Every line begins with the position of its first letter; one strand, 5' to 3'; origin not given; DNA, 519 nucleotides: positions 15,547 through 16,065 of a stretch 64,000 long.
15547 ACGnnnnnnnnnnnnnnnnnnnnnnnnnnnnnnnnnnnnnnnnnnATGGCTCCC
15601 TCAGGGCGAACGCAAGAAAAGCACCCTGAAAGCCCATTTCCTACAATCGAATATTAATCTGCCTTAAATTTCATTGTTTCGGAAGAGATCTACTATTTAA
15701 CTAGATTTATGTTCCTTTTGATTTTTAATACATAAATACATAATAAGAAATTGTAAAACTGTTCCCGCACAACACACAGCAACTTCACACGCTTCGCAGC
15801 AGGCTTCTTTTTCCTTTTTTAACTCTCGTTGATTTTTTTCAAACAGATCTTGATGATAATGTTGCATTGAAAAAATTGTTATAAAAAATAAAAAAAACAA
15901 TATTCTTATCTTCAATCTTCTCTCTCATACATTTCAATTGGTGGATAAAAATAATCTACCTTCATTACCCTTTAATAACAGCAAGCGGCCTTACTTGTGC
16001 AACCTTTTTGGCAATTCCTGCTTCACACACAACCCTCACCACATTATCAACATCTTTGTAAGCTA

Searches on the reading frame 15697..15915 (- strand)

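Call 4: search_protein_families(library=pfam, proteins=[window:15697-15915:-], max_evalue=1)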
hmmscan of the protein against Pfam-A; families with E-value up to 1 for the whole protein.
window:15697-15915:- (72 aa): 2 families
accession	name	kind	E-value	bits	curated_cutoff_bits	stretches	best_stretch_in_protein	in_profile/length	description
PF20517.3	TMEM127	-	0.0032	18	25.3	1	5-70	13-79/113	Transmembrane protein 127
PF07895.16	DUF1673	-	0.014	15.7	30.4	1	4-67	125-186/204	Protein of unknown function (DUF1673)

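Call 70: search_protein_families(library=ncbifam, proteins=[window:15697-15915:-], max_evalue=1)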
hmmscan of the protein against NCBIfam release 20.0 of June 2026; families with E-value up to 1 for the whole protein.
window:15697-15915:- (72 aa): 0 families
